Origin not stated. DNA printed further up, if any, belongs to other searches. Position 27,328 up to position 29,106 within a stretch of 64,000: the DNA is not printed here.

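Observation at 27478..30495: Orphan, ligand-degenerate [NiFe]-hydrogenase large-subunit homologue plus HypC/HypD at the tail of a CO-dehydrogenase operon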

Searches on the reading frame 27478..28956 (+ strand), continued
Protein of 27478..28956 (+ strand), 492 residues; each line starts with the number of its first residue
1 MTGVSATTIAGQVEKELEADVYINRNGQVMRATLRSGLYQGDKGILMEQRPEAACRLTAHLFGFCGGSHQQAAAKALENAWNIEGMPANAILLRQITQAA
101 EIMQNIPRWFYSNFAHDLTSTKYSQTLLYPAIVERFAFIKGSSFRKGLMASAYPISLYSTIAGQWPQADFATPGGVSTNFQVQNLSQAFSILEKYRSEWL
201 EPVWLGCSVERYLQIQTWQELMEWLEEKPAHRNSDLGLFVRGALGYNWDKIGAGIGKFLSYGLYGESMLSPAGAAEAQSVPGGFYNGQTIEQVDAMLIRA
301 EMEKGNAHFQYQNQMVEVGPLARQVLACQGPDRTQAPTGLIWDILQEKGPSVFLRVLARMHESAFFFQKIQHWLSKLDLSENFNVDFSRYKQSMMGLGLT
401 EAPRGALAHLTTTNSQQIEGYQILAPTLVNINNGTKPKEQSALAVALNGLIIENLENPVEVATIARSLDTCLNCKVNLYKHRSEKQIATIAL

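Call 17: find_encoding_contigs(protein=P0007, flank=10000, max_places=1)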
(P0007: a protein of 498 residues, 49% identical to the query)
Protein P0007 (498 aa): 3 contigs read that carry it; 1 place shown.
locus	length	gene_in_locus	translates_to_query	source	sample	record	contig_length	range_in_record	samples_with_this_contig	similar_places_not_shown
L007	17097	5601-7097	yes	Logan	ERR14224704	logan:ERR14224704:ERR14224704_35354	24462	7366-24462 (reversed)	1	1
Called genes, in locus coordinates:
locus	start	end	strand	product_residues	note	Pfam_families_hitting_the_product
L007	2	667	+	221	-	?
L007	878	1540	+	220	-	PF11485:STK_08120-like (weak), PF06240:COXG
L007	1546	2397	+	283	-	PF05496:RuvB_N (faint), PF07726:AAA_3 (faint), PF07728:AAA_5, PF00004:AAA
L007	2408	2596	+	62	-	-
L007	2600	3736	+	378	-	PF05762:VWA_CoxE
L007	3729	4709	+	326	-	PF02625:XdhC_CoxI, PF13478:XdhC_C, PF04945:YHS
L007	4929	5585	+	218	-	PF00440:TetR_N, PF13972:TetR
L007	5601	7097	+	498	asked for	PF00374:NiFeSe_Hases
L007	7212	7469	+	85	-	PF01455:HupF_HypC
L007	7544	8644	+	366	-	PF01924:HypD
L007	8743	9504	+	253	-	PF03883:H2O2_YaaD, PF21818:DUF6884 (weak)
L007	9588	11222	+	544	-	PF00005:ABC_tran, PF02463:SMC_N (faint), PF13304:AAA_21 (faint), PF12848:ABC_tran_Xtn, PF00005:ABC_tran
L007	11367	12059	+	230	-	PF09365:DUF2461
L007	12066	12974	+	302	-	PF04397:LytTR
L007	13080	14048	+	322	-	PF04264:YceI, PF00515:TPR_1 (weak), PF07719:TPR_2 (weak)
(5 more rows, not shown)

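Call 20: find_encoding_contigs(protein=P0050, flank=10000, max_places=1)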
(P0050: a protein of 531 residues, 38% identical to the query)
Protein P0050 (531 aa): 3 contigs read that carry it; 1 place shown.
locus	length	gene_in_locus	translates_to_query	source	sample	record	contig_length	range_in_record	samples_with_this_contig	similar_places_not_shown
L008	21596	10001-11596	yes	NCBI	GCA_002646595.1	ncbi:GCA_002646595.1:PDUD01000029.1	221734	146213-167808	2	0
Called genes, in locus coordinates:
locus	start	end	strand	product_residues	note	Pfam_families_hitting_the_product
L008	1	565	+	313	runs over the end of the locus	PF00294:PfkB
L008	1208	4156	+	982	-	PF02811:PHP, PF07733:DNA_pol3_alpha, PF17657:DNA_pol3_finger, PF14579:HHH_6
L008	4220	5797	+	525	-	PF04734:Ceramidase_alk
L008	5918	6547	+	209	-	PF00440:TetR_N, PF13972:TetR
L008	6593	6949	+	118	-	-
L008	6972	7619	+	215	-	PF00440:TetR_N, PF13972:TetR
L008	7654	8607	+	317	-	PF01058:Oxidored_q6, PF14720:NiFe_hyd_SSU_C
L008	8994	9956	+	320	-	PF01058:Oxidored_q6, PF14720:NiFe_hyd_SSU_C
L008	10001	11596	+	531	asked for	PF00374:NiFeSe_Hases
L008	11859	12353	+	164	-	PF01750:HycI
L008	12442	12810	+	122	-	-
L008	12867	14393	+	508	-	PF14938:SNAP (weak)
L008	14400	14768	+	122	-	PF01155:HypA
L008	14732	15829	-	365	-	-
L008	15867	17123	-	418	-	PF12708:Pect-lyase_RHGA_epim (faint), PF05048:NosD, PF13229:Beta_helix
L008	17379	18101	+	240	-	PF02492:cobW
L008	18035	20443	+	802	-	PF00708:Acylphosphatase, PF07503:zf-HYPF, PF01300:Sua5_yciO_yrdC, PF17788:HypF_C, PF22521:HypF_C_2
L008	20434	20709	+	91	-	PF01455:HupF_HypC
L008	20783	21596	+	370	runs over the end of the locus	PF01924:HypD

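Call 24: search_solved_structures(query=window:27478-28956:+, max_evalue=0.00001, show_alignments=2)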
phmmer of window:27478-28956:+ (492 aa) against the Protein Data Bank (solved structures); distinct sequences matched with E-value up to 0.00001: 58.
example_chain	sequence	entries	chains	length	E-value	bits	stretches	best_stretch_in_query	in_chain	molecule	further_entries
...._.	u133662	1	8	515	2.1e-90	307.3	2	10-271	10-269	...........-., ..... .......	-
7utd_A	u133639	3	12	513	2.1e-90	307.3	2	10-271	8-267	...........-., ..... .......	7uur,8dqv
5jsu_B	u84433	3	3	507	2.5e-28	102.6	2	341-488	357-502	Periplasmic [NiFeSe] hydrogenase, large subunit, selenocysteine-containing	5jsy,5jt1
5jsh_B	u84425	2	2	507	8e-27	97.7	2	341-488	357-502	Periplasmic [NiFeSe] hydrogenase, large subunit, selenocysteine-containing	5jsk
6z8m_B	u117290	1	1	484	8.3e-26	94.3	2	341-476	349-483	Periplasmic [NiFeSe] hydrogenase, large subunit, selenocysteine-containing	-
6ruc_B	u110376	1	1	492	8.7e-26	94.3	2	341-476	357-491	Periplasmic [NiFeSe] hydrogenase, large subunit, selenocysteine-containing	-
3ze6_B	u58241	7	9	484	1.1e-25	93.9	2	341-476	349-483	PERIPLASMIC [NIFESE] HYDROGENASE, LARGE SUBUNIT, SELENOCYS SELENOCYSTEINE-CONTAINING | PERIPLASMIC [NIFESE] HYDROGENASE, LARGE SUBUNIT, SELENOCYSTEINE-CONTAININ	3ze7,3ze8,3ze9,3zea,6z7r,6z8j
2wpn_B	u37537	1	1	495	1.2e-25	93.8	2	341-476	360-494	PERIPLASMIC [NIFESE] HYDROGENASE, LARGE SUBUNIT, SELENOCYSTEINE-CONTAINING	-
6z8o_B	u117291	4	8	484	2.1e-25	93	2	341-476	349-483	Periplasmic [NiFeSe] hydrogenase, large subunit, selenocysteine-containing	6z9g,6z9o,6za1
6ru9_B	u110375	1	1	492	2.2e-25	92.9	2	341-476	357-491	Periplasmic [NiFeSe] hydrogenase, large subunit, selenocysteine-containing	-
6rtp_B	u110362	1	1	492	1.5e-24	90.2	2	341-476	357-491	Periplasmic [NiFeSe] hydrogenase, large subunit, selenocysteine-containing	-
4kl8_L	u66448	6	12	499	2e-19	73.3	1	310-476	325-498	Nickel-dependent hydrogenase large subunit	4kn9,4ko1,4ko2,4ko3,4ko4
1frf_L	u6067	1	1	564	3.1e-19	72.7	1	310-480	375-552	[NI-FE] HYDROGENASE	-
1yrq_H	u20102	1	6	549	3.6e-19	72.4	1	310-476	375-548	Periplasmic [NiFe] hydrogenase large subunit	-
3cur_H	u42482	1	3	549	3.7e-19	72.4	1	310-476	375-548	Periplasmic [NiFe] hydrogenase large subunit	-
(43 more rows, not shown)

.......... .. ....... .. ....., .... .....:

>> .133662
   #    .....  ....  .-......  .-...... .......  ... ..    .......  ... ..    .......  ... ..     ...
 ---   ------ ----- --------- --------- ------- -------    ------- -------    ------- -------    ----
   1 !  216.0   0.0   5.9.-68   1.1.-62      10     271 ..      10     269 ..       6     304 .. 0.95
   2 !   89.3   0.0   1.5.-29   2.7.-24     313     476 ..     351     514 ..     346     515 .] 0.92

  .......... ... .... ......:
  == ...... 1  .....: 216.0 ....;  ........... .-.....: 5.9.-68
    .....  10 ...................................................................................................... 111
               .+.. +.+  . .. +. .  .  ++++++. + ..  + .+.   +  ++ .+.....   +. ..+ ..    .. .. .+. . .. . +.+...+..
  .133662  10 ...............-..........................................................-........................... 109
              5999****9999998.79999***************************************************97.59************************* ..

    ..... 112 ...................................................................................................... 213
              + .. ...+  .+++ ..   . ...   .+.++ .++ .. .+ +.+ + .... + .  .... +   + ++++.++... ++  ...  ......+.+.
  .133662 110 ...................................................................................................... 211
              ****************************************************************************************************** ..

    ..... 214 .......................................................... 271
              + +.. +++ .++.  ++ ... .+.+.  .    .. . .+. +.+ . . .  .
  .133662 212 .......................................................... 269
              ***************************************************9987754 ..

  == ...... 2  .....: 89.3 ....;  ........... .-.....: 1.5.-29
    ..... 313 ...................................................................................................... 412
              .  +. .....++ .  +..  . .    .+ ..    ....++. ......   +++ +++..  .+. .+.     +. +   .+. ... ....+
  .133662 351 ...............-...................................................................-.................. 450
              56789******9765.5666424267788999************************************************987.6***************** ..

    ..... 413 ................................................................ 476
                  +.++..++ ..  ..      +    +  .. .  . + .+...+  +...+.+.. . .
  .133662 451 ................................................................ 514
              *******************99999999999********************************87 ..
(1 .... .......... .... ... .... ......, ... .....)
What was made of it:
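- On [NiFe]-hydrogenase large subunit (catalytic): HucL at 307 bits (call 24).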

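Call 28: find_related_loci(query=A2, collection=genome_contigs, flank=10000)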
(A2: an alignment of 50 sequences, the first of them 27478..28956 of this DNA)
Query A2 (492 aa) in genome_contigs; peptide patterns used: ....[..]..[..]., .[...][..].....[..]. (x = any residue, [..] = any of these).
599 stretches matched a pattern (row limit reached: there are more); 591 encode a relative of the query (tblastn E <= 1e-3); the best 80 are kept; 80 distinct loci.
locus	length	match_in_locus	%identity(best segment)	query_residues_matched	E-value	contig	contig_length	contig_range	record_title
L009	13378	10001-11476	85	1-492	0e+0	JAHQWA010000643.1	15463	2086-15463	MAG: Saprospiraceae bacterium isolate MAG.096 Posi_096-P76282, whole genome shotgun sequence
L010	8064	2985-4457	46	1-488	2e-137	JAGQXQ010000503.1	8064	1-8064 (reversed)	MAG: Phaeodactylibacter sp. isolate HKST-UBA43 2014-04-01_1_(paired)_contig_53376, whole genome shotgun sequence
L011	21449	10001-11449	45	12-490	1e-130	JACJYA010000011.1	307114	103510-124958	MAG: Lewinellaceae bacterium isolate HK-STAS-BACT-26 HK-STAS-BACT-26_11, whole genome shotgun sequence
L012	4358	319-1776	42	7-490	2e-117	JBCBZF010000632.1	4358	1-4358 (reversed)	MAG: Bacteroidota bacterium isolate P01_A01_bin.108 k141_1367785_length_4358_cov_7.0000, whole genome shotgun sequence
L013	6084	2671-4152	38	6-492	5e-111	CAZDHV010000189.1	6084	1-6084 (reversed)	MAG TPA_asm: uncultured Saprospiraceae bacterium isolate SRP114822_co1_73 genome assembly, contig: NODE_4348_length_6084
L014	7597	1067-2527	30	12-477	1e-63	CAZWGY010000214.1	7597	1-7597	MAG TPA_asm: uncultured Desulfobacteraceae bacterium isolate SRP332253_co1_124 genome assembly, contig: NODE_15982_lengt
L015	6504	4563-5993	29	12-477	1e-51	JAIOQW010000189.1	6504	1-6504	MAG: Methanosarcinales archaeon isolate SMBSF02 c_000000000161, whole genome shotgun sequence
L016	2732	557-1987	28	12-477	3e-51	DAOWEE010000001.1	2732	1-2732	MAG TPA_asm: Methanosarcinales archaeon isolate CSMAG_1931 CSMAG_1931_k141_1021902_length_2732_cov_43.0015, whole genome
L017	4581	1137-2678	28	7-486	2e-46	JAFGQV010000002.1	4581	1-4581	MAG: Methanosarcinaceae archaeon isolate Zod_Metabat.786 k87_85237, whole genome shotgun sequence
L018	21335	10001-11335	26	1-486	1e-39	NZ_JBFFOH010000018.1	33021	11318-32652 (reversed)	MAG: Sulfurovum sp. isolate Mix_mud18.2022.04.97 k141_855311_length_33021_cov_26.2894, whole genome shotgun sequence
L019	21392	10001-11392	28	12-477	6e-38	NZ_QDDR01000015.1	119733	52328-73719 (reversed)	Pararhodobacter aggregans strain D1-19 Contig15, whole genome shotgun sequence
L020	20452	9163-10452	26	1-474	4e-37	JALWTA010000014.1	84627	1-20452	MAG: Sulfurovum sp. isolate M2_metabat2_scaf2bin.129 M2_NODE_151_length_84627_cov_28.902189, whole genome shotgun sequen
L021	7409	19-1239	27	25-474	6e-37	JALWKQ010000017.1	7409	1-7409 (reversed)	MAG: Sulfurovum sp. isolate M17_metabat1_scaf2bin.178 M17_NODE_12515_length_7409_cov_71.430651, whole genome shotgun seq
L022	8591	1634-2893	27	12-474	1e-36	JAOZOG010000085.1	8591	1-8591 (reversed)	MAG: Sulfurovaceae bacterium isolate GMC4.concoct.53_sub GMC4_13190_length_8591_cov_16.163660, whole genome shotgun sequ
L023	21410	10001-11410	28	12-483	3e-36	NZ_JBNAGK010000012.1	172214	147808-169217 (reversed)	Tropicibacter sp. S64 Scaffold12, whole genome shotgun sequence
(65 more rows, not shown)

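Call 36: predict_structure(alignment_id=A2)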
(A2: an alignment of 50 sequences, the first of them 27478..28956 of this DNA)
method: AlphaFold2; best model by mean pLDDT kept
length: 492 residues; sequences in the alignment: 50
mean_pLDDT: 88.5   pTM: 0.91
mean pLDDT of the five models: 88.5, 88.1, 86.9, 86.8, 86.5
residues with pLDDT >= 90: 338; 70-90: 107; 50-70: 31; < 50: 16
segments of 3 or more residues with pLDDT < 50: 1-14
pLDDT, mean of each block of 10 residues (from residue 1): 25 66 96 76 76 88 86 93 88 94 95 93 95 96 95 96 84 89 96 98 98 98 98 98 97 93 65 65 91 91 80 92 92 81 97 98 97 93 87 89 93 89 89 69 94 95 94 91 95 89
secondary structure, 60 per line:
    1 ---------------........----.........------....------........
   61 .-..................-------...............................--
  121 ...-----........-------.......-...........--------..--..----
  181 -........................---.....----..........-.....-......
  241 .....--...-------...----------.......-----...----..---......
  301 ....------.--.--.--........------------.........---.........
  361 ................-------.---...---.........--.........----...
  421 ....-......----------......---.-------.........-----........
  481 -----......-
elements in order: E16-23 E28-36 H43-46 H53-61 H63-80 H88-118 H129-136 H144-150 H152-162 H182-205 H209-213 H218-227 H229-233 H235-245 E258-260 H271-277 E283-285 H295-304 H320-327 H340-348 H352-376 E394-402 E405-413 E418-424 H426-431 H442-447 H459-467 E473-480 E486-491
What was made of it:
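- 28882..28908 (+): L2 motif D469-T-C471-L-N-C474-K-V-N477. Both Cys are kept; the His at the cleavage site is Asn. A conserved, uncleavable 15-aa tail follows (28909-28953). The tail is modelled as a beta-hairpin with pLDDT of about 90-95 (call 36).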

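Call 42: fold_search(model_id=the predicted structure, library=pdb)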
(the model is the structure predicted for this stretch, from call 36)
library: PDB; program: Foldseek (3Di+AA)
matches with E <= 10: 307; with E <= 0.001: 222
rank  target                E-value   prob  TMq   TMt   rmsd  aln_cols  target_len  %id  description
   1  7utd_A                1.2e-33  1.00  0.83  0.80   4.2       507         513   34  The 2.19-angstrom CryoEM structure of the [NiFe]-hydrogenase Huc from Mycobacterium smegmatis - Complex minus stalk (released 2023-01-04)
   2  6ruc_B                6.1e-21  1.00  0.72  0.73   5.6       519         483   21  THE 3D STRUCTURE OF [NIFESE] HYDROGENASE G491S VARIANT FROM DESULFOVIBRIO VULGARIS HILDENBOROUGH AT 1.20 ANGSTROM RESO (released 2019-09-04)
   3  3ze7_B                7.1e-21  1.00  0.71  0.73   5.6       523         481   20  3D structure of the Ni-Fe-Se hydrogenase from D. vulgaris Hildenborough in the reduced state at 1.95 Angstroms (released 2013-06-12)
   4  6ru9_B                1.5e-20  1.00  0.72  0.73   5.6       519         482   20  THE 3D STRUCTURE OF [NIFESE] HYDROGENASE G491A VARIANT FROM DESULFOVIBRIO VULGARIS HILDENBOROUGH AT 1.36 ANGSTROM RESO (released 2019-09-04)
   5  5jsk_B                1.8e-20  1.00  0.72  0.74   5.6       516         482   20  The 3D structure of [NiFeSe] hydrogenase from Desulfovibrio vulgaris Hildenborough in the reduced state at 0.95 Angstr (released 2017-03-22)
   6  2wpn_B                2.4e-20  1.00  0.71  0.72   6.0       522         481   20  Structure of the oxidised, as-isolated NiFeSe hydrogenase from D. vulgaris Hildenborough (released 2010-01-12)
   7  6rtp_B                3.2e-20  1.00  0.68  0.69   5.9       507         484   20  THE 3D STRUCTURE OF [NIFESE] HYDROGENASE G50T VaRIANT FROM DESULFOVIBRIO VULGARIS HILDENBOROUGH AT 1.10 ANGSTROM RESOL (released 2019-09-04)
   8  5jsh_B                3.4e-20  1.00  0.72  0.73   5.5       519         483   20  The 3D structure of recombinant [NiFeSe] hydrogenase from Desulfovibrio Vulgaris Hildenborough in the oxidized state a (released 2017-03-22)
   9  6z8j_B                3.4e-20  1.00  0.71  0.72   5.9       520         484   20  Structure of [NiFeSe] hydrogenase from Desulfovibrio vulgaris hildenborough pressurized with Oxygen gas - structure wt (released 2020-09-09)
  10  1cc1_L                6.3e-20  1.00  0.71  0.72   5.4       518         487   18  CRYSTAL STRUCTURE OF A REDUCED, ACTIVE FORM OF THE NI-FE-SE HYDROGENASE FROM DESULFOMICROBIUM BACULATUM (released 1999-06-01)
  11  6z8o_B                6.3e-20  1.00  0.69  0.71   6.3       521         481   20  Structure of [NiFeSe] hydrogenase G491A variant from Desulfovibrio vulgaris Hildenborough pressurized with Krypton gas (released 2020-09-09)
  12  4kl8_L                7.0e-20  1.00  0.68  0.69   6.7       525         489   18  High-resolution structure of anaerobically purified Dm. baculatum [NiFeSe]-hydrogenase after crystallization under air (released 2013-07-10)
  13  3cus_R                1.2e-19  1.00  0.66  0.60   6.4       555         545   18  Structure of a double ILE/PHE mutant of NI-FE hydrogenase refined at 2.2 angstrom resolution (released 2008-08-05)
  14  4kn9_L                1.4e-19  1.00  0.70  0.70   5.7       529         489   18  High-resolution structure of H2-activated anaerobically purified Dm. baculatum [NiFeSe]-hydrogenase after crystallizat (released 2013-07-10)
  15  1yrq_MODEL_1_H        1.8e-19  1.00  0.66  0.60   7.3       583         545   18  Structure of the ready oxidized form of [NiFe]-hydrogenase (released 2005-04-19)
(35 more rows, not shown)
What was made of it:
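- On [NiFe]-hydrogenase large subunit (catalytic): AF2 model TM 0.83 to 7UTD (calls 36, 42).
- Closest known: Group 2a [NiFe]-hydrogenase large subunit. Same: Closest sequence and fold relative: 307 bits, 34% identity, TM 0.83 (calls 24, 42).
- The best solved relative by far is HucL, at 307 bits against about 100 bits for all others (call 24), with TM 0.83 (call 42).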

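Call 43: search_protein_representatives(alignment_id=A2)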
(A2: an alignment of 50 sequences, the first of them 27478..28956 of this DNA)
Query: 50 sequences, 494 profile positions. Proteins with E-value up to 0.001 (for the whole library): 4064; up to 1e-10: 1486; up to 1e-30: 211. The best 150 are listed.
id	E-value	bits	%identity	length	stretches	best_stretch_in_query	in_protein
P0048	1.8e-228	775.6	-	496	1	5-494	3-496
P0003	2.0e-214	729.2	-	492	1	4-493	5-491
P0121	2.2e-170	584.0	-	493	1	6-494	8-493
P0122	9.3e-139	479.7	-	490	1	10-493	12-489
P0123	6.1e-138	477.0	-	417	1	74-491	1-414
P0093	8.6e-137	473.2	-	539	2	10-306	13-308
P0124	5.8e-136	470.5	-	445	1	45-494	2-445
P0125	1.9e-135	468.8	-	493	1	12-492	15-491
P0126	5.6e-124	430.9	-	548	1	16-487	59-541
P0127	8.4e-100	351.2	-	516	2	26-268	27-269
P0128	2.3e-90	320.1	-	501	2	10-268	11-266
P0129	1.5e-84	300.9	-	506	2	9-305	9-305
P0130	3.8e-84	299.6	-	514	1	11-481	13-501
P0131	1.5e-82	294.3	-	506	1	10-486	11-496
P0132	2.7e-82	293.5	-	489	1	10-482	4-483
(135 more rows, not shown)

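Call 46: find_encoding_contigs(protein=P0121, flank=10000, max_places=2)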
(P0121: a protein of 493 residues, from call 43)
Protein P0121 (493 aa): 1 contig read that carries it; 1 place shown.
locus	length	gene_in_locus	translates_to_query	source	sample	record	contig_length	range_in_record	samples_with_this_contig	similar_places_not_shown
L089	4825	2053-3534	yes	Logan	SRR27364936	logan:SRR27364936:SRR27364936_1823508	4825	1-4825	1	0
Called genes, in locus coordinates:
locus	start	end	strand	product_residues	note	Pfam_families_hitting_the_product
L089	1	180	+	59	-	?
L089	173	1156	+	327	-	PF02625:XdhC_CoxI, PF13478:XdhC_C, PF04945:YHS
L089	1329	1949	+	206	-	PF00440:TetR_N, PF13972:TetR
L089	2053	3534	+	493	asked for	PF00374:NiFeSe_Hases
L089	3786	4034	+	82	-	PF01455:HupF_HypC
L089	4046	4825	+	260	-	?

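Call 47: find_encoding_contigs(protein=P0108, flank=10000, max_places=2)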
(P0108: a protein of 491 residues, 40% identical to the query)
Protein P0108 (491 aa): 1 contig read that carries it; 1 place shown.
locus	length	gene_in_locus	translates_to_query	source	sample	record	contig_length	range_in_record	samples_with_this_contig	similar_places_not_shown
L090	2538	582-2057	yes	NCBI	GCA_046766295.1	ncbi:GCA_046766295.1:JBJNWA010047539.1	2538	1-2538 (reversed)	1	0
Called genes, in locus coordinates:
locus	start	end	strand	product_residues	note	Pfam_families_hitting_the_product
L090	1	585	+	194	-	?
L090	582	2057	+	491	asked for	PF00374:NiFeSe_Hases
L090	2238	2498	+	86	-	PF01455:HupF_HypC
